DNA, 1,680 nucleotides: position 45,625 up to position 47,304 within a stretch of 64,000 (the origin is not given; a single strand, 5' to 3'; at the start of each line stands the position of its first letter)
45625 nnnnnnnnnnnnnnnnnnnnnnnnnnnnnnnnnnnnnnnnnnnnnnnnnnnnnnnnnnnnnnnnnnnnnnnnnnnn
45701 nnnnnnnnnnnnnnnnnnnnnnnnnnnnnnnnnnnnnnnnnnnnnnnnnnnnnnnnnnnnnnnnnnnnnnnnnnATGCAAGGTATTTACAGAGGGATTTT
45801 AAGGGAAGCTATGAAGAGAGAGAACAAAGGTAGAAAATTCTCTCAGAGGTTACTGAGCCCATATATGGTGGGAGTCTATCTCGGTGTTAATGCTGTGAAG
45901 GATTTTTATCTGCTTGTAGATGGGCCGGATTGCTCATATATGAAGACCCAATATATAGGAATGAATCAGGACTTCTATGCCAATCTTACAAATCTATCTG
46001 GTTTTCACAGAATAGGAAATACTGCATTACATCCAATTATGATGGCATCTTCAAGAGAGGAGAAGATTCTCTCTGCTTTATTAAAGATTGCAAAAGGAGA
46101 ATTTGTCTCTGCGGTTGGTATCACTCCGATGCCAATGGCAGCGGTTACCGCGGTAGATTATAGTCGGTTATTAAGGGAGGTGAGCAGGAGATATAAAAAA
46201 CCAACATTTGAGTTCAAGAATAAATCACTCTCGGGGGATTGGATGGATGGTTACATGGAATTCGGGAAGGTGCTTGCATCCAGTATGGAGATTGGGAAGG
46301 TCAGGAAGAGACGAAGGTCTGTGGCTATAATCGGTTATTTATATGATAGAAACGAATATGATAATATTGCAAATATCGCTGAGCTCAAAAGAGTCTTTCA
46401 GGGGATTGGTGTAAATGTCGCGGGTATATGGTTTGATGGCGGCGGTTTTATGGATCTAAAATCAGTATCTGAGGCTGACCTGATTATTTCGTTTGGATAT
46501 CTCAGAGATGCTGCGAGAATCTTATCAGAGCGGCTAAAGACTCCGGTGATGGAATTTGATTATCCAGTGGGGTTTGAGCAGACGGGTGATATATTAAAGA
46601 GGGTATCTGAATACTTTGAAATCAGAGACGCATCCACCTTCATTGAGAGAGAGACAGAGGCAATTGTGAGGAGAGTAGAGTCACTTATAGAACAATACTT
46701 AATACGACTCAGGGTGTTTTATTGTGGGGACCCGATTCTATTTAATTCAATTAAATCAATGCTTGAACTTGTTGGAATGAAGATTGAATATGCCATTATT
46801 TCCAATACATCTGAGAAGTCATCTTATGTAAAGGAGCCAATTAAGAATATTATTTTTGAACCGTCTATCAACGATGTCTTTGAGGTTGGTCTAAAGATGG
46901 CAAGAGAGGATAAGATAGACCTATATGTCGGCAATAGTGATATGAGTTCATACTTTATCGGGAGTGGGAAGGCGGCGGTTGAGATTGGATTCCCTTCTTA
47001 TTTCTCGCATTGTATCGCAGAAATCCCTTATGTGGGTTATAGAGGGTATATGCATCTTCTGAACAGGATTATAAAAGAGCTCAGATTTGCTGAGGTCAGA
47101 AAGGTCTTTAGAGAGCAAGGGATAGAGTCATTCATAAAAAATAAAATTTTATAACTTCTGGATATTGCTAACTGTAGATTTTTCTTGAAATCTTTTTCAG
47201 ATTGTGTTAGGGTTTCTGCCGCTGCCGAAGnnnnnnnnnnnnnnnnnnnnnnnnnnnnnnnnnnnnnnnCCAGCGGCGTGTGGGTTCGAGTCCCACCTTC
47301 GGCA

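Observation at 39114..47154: Seven-gene translationally coupled operon: PilZ, MEMO-like, J-domain protein, CapA, DUF374, nitrogenase-like alpha and beta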

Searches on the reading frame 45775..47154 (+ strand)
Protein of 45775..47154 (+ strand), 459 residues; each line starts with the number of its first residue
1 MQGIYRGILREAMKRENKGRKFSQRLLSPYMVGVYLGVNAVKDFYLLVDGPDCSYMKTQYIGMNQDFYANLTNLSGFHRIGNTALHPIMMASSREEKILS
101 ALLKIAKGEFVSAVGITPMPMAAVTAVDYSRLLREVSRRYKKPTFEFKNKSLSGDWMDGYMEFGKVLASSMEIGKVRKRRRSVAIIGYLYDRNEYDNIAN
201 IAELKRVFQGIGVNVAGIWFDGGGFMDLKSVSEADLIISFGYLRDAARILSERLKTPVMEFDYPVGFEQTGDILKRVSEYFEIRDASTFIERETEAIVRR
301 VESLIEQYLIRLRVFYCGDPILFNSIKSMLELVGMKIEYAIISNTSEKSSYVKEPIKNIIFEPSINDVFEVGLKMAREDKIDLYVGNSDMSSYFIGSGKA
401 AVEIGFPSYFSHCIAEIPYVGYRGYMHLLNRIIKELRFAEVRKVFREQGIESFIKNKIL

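Call 4: search_protein_families(library=pfam, proteins=[window:45775-47154:+], max_evalue=0.01)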
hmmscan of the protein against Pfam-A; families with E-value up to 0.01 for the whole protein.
window:45775-47154:+ (459 aa): 1 family
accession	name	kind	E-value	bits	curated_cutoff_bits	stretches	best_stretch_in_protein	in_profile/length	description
PF00148.24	Oxidored_nitro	-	2.2e-43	149.1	28.6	1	32-436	4-398/399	Nitrogenase component 1 type Oxidoreductase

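Call 5: search_protein_families(library=ncbifam, proteins=[window:45775-47154:+], max_evalue=0.01)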
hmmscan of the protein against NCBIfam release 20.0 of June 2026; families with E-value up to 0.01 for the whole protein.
window:45775-47154:+ (459 aa): 14 families
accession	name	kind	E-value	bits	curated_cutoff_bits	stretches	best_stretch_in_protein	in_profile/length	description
TIGR02014.1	BchZ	equivalog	1.4e-12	47.4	529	1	38-343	18-313/468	chlorophyllide a reductase subunit Z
TIGR02932.1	vnfK_nitrog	equivalog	3.4e-08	32.8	873.95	1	245-441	244-444/457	V-containing nitrogenase subunit beta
TIGR01284.1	alt_nitrog_alph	subfamily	3.6e-08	32.3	512.8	1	195-431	208-439/457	nitrogenase subunit alpha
TIGR01278.1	DPOR_BchB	equivalog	6.4e-08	31.9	490.35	1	175-435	149-416/512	ferredoxin:protochlorophyllide reductase (ATP-dependent) subunit B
TIGR01862.1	N2-ase-Ialpha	subfamily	1e-07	31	486.05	1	194-430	200-431/444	nitrogenase component I subunit alpha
TIGR01286.1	nifK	equivalog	1e-07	30.8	427.3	1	231-436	285-494/516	nitrogenase molybdenum-iron protein subunit beta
TIGR01279.1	DPOR_bchN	equivalog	1.5e-07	30.7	419.95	1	121-337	95-300/407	ferredoxin:protochlorophyllide reductase (ATP-dependent) subunit N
NF002768.0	PRK02842.1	equivalog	5.1e-07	28.9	324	1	127-338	113-314/423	ferredoxin:protochlorophyllide reductase (ATP-dependent) subunit N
TIGR01283.1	nifE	equivalog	9.1e-07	27.8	505.1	1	94-388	105-404/459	nitrogenase iron-molybdenum cofactor biosynthesis protein NifE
NF002789.0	PRK02910.1-3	equivalog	3.8e-06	26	509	1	178-282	151-254/535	ferredoxin:protochlorophyllide reductase (ATP-dependent) subunit B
TIGR01285.1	nifN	equivalog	6e-06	25.5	326.8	1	223-429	225-423/433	nitrogenase iron-molybdenum cofactor biosynthesis protein NifN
TIGR02931.1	anfK_nitrog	equivalog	7.6e-05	21.6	853.85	1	244-439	246-446/461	Fe-only nitrogenase subunit beta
TIGR01282.1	nifD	equivalog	0.00025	19.9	653.55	1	194-311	215-332/466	nitrogenase molybdenum-iron protein alpha chain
NF002790.0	PRK02910.1-4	equivalog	0.0011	17.7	912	1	175-321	161-306/530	ferredoxin:protochlorophyllide reductase (ATP-dependent) subunit B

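Call 8: find_encoding_contigs(protein=window:45775-47154:+, flank=10000, max_places=6)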
Protein window:45775-47154:+ (459 aa): no gene with exactly this product is on record in the collection.

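Call 9: find_homologous_proteins(query=window:45775-47154:+, max_evalue=0.00001)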
Query window:45775-47154:+ (459 aa): 79 proteins with E <= 0.00001 among 8000 candidates.
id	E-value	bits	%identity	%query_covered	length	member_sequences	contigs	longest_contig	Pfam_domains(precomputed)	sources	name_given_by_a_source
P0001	9.7e-292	985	100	97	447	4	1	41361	PF00148.25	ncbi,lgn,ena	-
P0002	2.8e-189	648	65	94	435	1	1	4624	PF00148.25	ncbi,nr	ncbi:MAG: nitrogenase component 1 [Deltaproteobacteria bacterium]|nr:nitrogenase component 1 [Deltap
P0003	5.1e-189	647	65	94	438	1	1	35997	PF00148.25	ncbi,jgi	-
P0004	1.9e-184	632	62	94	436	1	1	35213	PF00148.25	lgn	-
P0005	2.3e-183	628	62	95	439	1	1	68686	PF00148.25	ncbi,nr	ncbi:MAG: nitrogenase component 1 [Deltaproteobacteria bacterium]|nr:nitrogenase component 1 [Deltap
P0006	1.1e-182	626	63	94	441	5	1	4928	PF00148.25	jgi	-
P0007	1.2e-182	626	65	93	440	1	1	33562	PF00148.25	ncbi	-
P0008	2.2e-182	625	63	93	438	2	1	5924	PF00148.25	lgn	-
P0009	1.9e-179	615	60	96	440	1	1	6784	PF00148.25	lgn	-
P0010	2.0e-176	605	62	91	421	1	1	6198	PF00148.25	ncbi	-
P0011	1.8e-174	599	60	94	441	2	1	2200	PF00148.25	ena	-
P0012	2.6e-166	572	75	72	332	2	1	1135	PF00148.25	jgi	jgi:nitrogenase molybdenum-iron protein alpha/beta subunit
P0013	4.6e-94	334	38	94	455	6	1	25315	PF00148.25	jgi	-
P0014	1.4e-93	332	39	93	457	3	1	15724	PF00148.25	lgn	-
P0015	1.5e-92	329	41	90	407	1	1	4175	PF00148.25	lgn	-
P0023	6.9e-89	317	39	91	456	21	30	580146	PF00148.25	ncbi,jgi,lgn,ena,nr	ncbi:MAG TPA: nitrogenase component 1 [Myxococcota bacterium]|nr:nitrogenase component 1 [Myxococcot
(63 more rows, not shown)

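Call 10: find_encoding_contigs(protein=P0001, flank=10000, max_places=3)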
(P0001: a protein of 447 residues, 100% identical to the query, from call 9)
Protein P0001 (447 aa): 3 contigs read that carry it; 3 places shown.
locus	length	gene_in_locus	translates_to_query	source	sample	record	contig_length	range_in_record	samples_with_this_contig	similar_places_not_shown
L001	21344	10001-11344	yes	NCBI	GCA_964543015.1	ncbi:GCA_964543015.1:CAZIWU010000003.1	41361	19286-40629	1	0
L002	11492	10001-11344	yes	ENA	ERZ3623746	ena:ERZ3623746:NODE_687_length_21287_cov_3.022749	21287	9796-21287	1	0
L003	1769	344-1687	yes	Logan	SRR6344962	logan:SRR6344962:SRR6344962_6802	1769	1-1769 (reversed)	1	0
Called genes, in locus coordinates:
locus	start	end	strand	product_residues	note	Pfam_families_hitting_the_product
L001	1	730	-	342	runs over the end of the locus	PF05496:RuvB_N, PF06068:TIP49 (faint), PF00004:AAA, PF07728:AAA_5 (weak), PF17864:AAA_lid_4, PF05491:WHD_RuvB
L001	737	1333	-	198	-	PF01330:RuvA_N, PF00633:HHH (faint), PF14520:HHH_5, PF07499:RuvA_C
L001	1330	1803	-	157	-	PF02075:RuvC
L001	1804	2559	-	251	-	PF20772:TACO1_YebC_N, PF01709:Transcrip_reg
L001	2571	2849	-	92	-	PF01016:Ribosomal_L27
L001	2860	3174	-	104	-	PF00829:Ribosomal_L21p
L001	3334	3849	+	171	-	PF07238:PilZ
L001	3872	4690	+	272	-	PF01875:Memo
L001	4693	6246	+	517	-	PF00226:DnaJ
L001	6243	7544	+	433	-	PF09587:PGA_cap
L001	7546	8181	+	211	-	PF04028:DUF374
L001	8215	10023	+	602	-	PF00148:Oxidored_nitro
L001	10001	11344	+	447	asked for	PF00148:Oxidored_nitro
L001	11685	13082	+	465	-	PF00672:HAMP, PF13185:GAF_2, PF01590:GAF, PF13492:GAF_3 (weak)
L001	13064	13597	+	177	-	PF00990:GGDEF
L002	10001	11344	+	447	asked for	PF00148:Oxidored_nitro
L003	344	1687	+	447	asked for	PF00148:Oxidored_nitro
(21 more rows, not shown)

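Call 11: find_encoding_contigs(protein=P0005, flank=10000, max_places=3)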
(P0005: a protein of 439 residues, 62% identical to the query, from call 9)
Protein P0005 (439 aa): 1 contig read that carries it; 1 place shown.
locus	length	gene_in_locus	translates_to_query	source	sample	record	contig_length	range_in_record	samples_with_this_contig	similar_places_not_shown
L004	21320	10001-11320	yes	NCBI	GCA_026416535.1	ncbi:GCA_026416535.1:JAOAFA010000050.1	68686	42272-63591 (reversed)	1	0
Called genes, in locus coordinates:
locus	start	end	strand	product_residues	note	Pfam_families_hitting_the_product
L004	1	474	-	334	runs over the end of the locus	PF12740:PETase (faint), PF00561:Abhydrolase_1 (faint), PF12146:Hydrolase_4 (faint)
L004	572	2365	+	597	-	PF01839:FG-GAP (faint), PF13517:FG-GAP_3 (weak), PF07593:UnbV_ASPIC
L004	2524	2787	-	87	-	PF00872:Transposase_mut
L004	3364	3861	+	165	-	PF07238:PilZ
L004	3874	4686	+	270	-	PF01875:Memo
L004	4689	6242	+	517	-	PF00226:DnaJ, PF13181:TPR_8 (faint)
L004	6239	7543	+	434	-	PF09587:PGA_cap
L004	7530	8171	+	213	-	PF04028:DUF374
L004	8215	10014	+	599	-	PF00148:Oxidored_nitro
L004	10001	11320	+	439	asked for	PF00148:Oxidored_nitro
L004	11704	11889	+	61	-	-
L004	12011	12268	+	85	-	PF01381:HTH_3, PF13443:HTH_26 (weak)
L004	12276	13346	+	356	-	PF11104:PilM_2, PF05134:T2SSL (weak), PF14450:FtsA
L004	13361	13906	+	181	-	PF05137:PilN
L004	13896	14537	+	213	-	PF04612:T2SSM (faint), PF04350:PilO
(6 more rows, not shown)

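Call 12: find_encoding_contigs(protein=P0023, flank=10000, max_places=4)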
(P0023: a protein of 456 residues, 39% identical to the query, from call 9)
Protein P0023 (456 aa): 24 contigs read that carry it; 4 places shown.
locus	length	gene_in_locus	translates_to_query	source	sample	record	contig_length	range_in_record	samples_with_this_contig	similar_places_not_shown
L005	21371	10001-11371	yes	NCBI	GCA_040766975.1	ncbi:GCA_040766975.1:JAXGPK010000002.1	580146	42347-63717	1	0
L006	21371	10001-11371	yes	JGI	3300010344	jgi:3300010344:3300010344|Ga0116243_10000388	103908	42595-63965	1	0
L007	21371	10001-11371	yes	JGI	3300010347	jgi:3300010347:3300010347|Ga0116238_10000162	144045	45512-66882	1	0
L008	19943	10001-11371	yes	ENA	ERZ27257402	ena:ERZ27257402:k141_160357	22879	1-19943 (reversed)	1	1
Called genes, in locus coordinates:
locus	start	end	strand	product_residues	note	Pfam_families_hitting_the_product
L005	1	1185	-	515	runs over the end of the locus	PF00657:Lipase_GDSL (weak), PF13472:Lipase_GDSL_2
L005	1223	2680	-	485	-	PF03062:MBOAT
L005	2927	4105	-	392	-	PF00069:Pkinase, PF07714:PK_Tyr_Ser-Thr, PF03109:ABC1 (weak)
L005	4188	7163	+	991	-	PF04467:DUF483 (weak)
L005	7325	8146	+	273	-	PF00142:Fer4_NifH, PF01656:CbiA, PF02374:ArsA_ATPase (weak), PF10609:ParA (faint), PF13614:AAA_31 (weak)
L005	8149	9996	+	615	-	PF00148:Oxidored_nitro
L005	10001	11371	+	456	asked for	PF00148:Oxidored_nitro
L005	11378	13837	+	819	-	PF04055:Radical_SAM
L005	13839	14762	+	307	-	PF01545:Cation_efflux, PF16916:ZT_dimer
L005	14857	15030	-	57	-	-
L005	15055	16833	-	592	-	-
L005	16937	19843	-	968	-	-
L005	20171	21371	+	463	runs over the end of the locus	PF00072:Response_reg, PF00158:Sigma54_activat, PF14532:Sigma54_activ_2, PF07728:AAA_5 (weak), PF25601:AAA_lid_14, PF02954:HTH_8, PF18024:HTH_50 (faint)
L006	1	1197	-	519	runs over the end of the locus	PF00657:Lipase_GDSL (weak), PF13472:Lipase_GDSL_2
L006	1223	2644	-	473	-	PF03062:MBOAT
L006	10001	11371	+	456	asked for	PF00148:Oxidored_nitro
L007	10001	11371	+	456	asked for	PF00148:Oxidored_nitro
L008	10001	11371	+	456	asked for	PF00148:Oxidored_nitro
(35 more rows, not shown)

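Call 15: find_related_loci(query=A1, collection=genome_contigs, flank=10000)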
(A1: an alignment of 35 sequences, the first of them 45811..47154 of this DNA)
Query A1 (447 aa) in genome_contigs; peptide patterns used: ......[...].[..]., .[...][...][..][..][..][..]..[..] (x = any residue, [..] = any of these).
316 stretches matched a pattern; 190 encode a relative of the query (tblastn E <= 1e-3); the best 80 are kept; 80 distinct loci.
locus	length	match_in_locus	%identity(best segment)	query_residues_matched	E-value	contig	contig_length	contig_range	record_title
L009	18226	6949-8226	65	8-433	0e+0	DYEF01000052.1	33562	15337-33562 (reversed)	MAG TPA_asm: Bdellovibrio sp. isolate Tomsk_43_40 Tomsk_k141_39669, whole genome shotgun sequence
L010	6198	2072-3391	62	1-441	0e+0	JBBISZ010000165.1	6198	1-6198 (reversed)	MAG: Deltaproteobacteria bacterium isolate STF170223_bin_385 NODE_11746_length_6198_cov_3.671822, whole genome shotgun s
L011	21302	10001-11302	62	1-434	0e+0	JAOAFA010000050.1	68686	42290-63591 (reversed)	MAG: Deltaproteobacteria bacterium isolate SKW273 k141_854157, whole genome shotgun sequence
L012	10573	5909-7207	36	2-434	7e-100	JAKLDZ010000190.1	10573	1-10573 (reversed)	MAG: Myxococcota bacterium isolate RA.bin121 RA.bin121_190, whole genome shotgun sequence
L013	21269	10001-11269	39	11-429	6e-99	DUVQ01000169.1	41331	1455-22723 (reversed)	MAG TPA_asm: Oligoflexales bacterium isolate AS08sgBPME_423 271041_AS08, whole genome shotgun sequence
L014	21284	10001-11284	38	2-429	1e-98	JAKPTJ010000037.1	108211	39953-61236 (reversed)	MAG: Deltaproteobacteria bacterium isolate JPNA_metabat.9 k141_1529757, whole genome shotgun sequence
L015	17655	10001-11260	38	10-429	8e-98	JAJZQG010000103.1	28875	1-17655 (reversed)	MAG: Myxococcales bacterium isolate SKS1.bin3 NODE_2794_length_28875_cov_1.970676, whole genome shotgun sequence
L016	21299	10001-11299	36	2-434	1e-97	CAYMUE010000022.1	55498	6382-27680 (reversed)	MAG TPA_asm: uncultured Polyangiaceae bacterium isolate SRP216815_co1_51 genome assembly, contig: NODE_619_length_55498_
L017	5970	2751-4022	37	10-429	3e-97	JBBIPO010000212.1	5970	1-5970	MAG: Deltaproteobacteria bacterium isolate TCF170221_bin_304 NODE_12249_length_5970_cov_8.100085, whole genome shotgun s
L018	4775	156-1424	36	8-425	1e-91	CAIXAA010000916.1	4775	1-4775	MAG: uncultured Myxococcales bacterium isolate MJ120716A_bin-0880 genome assembly, contig: bin-0880:916/998, whole genom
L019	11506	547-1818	38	10-429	3e-91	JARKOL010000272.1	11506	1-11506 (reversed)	MAG: Myxococcota bacterium isolate D137_maxbin.042_sub k141_297264, whole genome shotgun sequence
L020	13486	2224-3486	38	10-429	9e-91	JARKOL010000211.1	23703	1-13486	MAG: Myxococcota bacterium isolate D137_maxbin.042_sub k141_39014, whole genome shotgun sequence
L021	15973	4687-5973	36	5-429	7e-90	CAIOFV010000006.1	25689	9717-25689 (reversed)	MAG: uncultured Myxococcales bacterium isolate MJ-time_bin-5834 genome assembly, contig: bin-5834:006/173, whole genome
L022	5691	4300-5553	37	10-425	9e-90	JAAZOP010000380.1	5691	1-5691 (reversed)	MAG: Myxococcales bacterium isolate AS27yjCOA_73 122521_AS27, whole genome shotgun sequence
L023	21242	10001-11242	36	8-420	3e-89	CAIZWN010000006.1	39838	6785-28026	MAG: uncultured Myxococcales bacterium isolate Loc080925-8-8m_bin-466 genome assembly, contig: bin-466:06/84, whole geno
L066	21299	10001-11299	33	1-435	5e-69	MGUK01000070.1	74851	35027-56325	MAG: Elusimicrobia bacterium GWF2_62_30 gwf2_scaffold_457, whole genome shotgun sequence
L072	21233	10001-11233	30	5-424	1e-67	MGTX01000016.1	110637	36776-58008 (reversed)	MAG: Elusimicrobia bacterium GWA2_66_18 gwa2_scaffold_227, whole genome shotgun sequence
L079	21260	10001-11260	32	17-437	4e-66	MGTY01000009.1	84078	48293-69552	MAG: Elusimicrobia bacterium GWA2_69_24 gwa2_scaffold_1125, whole genome shotgun sequence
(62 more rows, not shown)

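Call 34: find_encoding_contigs(protein=P0003, flank=10000, max_places=2)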
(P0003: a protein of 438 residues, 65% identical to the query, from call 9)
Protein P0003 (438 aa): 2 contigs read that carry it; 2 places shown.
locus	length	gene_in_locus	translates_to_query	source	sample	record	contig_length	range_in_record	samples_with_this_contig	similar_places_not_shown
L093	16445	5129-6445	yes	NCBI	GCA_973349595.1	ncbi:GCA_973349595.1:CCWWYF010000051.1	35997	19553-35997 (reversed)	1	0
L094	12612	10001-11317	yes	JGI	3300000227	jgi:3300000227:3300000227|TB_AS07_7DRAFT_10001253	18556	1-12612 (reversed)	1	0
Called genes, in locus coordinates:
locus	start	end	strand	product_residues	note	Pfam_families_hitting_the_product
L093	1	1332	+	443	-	?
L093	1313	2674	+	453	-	PF09587:PGA_cap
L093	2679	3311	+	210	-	PF04028:DUF374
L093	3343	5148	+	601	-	PF00148:Oxidored_nitro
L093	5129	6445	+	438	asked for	PF00148:Oxidored_nitro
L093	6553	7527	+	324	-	PF01916:DS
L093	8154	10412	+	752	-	PF00050:Kazal_1 (weak), PF07648:Kazal_2 (weak), PF02822:Antistasin, PF07648:Kazal_2 (weak)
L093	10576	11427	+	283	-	PF12717:Cnd1 (faint)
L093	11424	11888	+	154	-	-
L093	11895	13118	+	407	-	PF08308:PEGA (weak)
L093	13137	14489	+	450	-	PF08308:PEGA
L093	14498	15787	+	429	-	-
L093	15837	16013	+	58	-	-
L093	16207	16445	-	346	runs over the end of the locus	PF01040:UbiA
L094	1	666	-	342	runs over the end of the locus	PF06068:TIP49 (faint), PF05496:RuvB_N, PF00004:AAA, PF07728:AAA_5 (weak), PF17864:AAA_lid_4, PF05491:WHD_RuvB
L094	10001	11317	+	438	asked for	PF00148:Oxidored_nitro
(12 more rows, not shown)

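Call 35: find_encoding_contigs(protein=P0004, flank=10000, max_places=2)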
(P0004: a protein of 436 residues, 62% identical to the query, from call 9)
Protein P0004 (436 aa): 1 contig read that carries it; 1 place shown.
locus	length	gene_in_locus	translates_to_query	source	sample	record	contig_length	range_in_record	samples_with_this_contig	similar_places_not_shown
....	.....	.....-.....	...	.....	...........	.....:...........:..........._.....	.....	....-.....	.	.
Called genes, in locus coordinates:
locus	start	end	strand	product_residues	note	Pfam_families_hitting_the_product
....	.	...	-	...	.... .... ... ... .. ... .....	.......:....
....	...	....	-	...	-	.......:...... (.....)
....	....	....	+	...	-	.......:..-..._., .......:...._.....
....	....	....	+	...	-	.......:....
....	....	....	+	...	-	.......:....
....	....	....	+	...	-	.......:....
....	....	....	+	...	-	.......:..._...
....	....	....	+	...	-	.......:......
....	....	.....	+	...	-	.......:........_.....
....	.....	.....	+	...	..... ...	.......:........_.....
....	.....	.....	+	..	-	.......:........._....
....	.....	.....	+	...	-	-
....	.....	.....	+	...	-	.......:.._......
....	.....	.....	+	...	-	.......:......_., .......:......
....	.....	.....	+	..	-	-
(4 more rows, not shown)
